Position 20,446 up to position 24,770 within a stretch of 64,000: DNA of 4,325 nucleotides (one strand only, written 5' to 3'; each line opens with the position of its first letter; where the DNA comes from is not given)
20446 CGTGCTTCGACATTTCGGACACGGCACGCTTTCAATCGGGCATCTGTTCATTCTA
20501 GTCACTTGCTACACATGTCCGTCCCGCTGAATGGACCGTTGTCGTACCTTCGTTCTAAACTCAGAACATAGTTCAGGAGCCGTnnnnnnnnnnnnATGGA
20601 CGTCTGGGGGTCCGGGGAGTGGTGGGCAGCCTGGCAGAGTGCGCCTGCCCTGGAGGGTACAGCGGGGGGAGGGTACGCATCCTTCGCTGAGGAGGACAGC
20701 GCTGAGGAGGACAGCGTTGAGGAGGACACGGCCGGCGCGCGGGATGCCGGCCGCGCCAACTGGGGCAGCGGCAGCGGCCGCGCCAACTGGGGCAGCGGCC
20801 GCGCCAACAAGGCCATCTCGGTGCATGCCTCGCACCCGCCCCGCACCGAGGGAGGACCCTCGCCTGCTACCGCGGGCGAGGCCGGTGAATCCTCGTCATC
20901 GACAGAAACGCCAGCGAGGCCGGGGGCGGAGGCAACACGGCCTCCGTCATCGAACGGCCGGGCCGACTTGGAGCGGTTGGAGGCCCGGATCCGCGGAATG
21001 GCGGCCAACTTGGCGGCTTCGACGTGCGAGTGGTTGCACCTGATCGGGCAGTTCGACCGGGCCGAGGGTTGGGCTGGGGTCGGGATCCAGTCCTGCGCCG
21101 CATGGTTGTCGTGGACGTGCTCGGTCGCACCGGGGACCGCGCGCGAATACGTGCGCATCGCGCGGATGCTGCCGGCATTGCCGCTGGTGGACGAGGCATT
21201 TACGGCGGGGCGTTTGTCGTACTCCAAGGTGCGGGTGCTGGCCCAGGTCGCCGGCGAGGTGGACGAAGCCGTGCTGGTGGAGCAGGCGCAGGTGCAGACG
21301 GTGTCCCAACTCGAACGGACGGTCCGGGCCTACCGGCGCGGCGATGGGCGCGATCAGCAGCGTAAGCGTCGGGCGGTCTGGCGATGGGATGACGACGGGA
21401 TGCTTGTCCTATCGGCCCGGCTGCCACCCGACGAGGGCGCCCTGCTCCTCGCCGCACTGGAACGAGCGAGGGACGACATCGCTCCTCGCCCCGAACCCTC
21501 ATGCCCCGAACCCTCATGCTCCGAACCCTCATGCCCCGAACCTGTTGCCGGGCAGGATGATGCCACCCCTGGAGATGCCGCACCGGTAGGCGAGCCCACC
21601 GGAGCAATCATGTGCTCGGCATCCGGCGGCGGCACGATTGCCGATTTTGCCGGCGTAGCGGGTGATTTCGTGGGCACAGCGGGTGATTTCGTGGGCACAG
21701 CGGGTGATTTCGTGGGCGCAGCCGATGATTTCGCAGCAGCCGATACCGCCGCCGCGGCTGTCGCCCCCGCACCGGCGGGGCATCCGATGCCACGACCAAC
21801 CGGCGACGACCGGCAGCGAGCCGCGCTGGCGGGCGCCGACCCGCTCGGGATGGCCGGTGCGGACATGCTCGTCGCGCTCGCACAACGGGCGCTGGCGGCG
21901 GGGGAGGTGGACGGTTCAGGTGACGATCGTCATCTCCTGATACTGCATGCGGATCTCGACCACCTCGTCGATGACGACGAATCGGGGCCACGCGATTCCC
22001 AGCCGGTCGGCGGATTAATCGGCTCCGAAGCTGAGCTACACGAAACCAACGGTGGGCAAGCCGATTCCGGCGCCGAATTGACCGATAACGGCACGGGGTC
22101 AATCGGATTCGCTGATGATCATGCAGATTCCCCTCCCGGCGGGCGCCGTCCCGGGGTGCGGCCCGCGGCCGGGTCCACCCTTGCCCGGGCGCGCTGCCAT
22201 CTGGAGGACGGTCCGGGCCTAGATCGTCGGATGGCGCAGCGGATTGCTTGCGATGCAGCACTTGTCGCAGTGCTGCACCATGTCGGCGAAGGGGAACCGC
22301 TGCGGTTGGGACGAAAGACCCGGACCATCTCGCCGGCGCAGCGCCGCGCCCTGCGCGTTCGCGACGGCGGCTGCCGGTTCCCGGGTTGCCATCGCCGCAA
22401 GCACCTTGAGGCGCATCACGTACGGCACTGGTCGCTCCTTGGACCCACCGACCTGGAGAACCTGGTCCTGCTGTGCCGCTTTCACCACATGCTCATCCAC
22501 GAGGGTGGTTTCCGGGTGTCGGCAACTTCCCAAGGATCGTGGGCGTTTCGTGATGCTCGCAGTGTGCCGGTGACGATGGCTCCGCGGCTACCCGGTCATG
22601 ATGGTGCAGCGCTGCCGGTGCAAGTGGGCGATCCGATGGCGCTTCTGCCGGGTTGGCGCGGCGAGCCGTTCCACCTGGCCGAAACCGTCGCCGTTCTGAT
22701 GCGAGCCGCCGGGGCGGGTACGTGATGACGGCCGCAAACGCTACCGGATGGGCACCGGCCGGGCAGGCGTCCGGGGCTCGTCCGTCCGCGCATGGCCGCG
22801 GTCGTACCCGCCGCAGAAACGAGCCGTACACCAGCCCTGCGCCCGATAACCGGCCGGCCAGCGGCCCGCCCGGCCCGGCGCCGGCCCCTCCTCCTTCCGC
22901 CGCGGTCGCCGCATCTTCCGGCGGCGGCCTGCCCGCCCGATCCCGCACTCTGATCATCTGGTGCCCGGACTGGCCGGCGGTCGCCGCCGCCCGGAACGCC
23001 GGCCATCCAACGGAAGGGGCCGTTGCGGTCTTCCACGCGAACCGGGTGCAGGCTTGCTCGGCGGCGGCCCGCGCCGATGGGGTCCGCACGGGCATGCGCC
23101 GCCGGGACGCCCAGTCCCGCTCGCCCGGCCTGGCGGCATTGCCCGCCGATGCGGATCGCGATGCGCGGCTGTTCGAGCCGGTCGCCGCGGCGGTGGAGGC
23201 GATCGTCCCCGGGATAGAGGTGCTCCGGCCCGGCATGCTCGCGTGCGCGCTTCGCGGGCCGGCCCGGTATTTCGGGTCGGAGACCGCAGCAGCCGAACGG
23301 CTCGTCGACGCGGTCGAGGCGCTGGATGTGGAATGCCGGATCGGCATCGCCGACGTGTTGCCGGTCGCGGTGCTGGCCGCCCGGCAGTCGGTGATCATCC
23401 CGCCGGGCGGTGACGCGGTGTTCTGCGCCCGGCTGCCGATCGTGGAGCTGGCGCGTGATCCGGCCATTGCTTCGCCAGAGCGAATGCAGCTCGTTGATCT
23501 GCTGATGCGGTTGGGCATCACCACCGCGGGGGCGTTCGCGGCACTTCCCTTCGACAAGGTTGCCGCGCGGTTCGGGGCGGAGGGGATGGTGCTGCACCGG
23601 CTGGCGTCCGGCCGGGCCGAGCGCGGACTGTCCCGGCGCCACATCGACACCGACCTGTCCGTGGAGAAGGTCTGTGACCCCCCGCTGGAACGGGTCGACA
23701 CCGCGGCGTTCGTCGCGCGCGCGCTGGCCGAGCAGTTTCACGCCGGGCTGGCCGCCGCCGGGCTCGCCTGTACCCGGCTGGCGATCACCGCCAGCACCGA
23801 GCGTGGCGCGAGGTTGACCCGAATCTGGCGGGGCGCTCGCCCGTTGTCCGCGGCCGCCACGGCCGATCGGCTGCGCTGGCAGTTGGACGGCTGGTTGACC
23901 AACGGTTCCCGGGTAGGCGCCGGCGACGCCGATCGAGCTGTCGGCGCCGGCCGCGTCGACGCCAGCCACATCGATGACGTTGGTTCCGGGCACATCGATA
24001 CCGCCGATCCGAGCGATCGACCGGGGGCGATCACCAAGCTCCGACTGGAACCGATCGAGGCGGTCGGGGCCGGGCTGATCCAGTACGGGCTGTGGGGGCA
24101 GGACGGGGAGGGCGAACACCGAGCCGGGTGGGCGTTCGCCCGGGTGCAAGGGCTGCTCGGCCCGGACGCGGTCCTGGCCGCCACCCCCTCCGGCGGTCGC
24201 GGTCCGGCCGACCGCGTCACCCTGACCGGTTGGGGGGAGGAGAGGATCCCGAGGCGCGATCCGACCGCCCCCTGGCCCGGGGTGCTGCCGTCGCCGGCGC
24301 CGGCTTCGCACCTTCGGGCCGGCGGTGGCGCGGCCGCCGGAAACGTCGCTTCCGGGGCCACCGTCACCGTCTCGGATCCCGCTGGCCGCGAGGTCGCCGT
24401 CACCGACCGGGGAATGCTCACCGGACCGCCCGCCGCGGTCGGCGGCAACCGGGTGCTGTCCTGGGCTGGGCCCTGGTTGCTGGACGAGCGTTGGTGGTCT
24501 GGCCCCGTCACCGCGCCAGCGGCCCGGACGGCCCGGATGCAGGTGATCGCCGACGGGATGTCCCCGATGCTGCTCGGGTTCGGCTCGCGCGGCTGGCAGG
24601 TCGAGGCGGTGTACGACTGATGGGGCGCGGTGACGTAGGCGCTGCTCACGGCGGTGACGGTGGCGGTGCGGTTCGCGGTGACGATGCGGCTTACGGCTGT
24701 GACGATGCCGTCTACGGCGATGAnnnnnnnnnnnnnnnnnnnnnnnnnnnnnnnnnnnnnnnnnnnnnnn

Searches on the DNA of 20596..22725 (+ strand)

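Call 91: search_rna_families(sources=[L041, L042, L021, L032, L046, L047], threshold=gathering)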
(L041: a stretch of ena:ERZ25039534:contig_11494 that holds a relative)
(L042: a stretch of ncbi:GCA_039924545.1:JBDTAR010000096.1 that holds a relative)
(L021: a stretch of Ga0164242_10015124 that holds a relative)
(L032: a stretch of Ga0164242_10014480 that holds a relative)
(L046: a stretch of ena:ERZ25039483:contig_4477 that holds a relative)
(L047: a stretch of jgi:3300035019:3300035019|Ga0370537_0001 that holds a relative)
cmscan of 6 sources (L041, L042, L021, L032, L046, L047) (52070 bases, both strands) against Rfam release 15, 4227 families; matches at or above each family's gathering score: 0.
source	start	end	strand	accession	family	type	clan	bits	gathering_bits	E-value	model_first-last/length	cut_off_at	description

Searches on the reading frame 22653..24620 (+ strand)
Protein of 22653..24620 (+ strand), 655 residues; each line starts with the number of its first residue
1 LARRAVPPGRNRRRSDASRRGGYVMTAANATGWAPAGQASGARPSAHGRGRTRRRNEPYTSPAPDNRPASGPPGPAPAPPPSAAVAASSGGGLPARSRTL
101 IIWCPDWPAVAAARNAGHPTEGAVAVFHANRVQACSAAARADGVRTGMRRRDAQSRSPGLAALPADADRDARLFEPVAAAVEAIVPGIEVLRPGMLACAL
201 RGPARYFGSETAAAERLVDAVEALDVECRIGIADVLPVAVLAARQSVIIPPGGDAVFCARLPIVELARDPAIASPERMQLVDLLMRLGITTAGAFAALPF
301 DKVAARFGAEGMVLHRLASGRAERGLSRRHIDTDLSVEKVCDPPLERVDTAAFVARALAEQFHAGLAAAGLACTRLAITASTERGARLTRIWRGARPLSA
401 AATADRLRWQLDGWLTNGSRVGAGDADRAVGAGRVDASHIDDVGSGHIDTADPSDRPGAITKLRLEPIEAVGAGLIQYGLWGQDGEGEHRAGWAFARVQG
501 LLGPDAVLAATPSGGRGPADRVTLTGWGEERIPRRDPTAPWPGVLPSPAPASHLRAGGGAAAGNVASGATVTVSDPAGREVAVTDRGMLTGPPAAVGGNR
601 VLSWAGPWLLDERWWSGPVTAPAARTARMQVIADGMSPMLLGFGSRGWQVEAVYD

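Call 10: search_protein_families(library=pfam, proteins=[window:22653-24620:+], max_evalue=0.001)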
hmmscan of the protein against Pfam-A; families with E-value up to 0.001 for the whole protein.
window:22653-24620:+ (655 aa): 1 family
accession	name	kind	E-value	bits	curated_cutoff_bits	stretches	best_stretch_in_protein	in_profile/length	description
PF00817.25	IMS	-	1.1e-11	45.4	23.2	1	122-243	21-147/148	impB/mucB/samB family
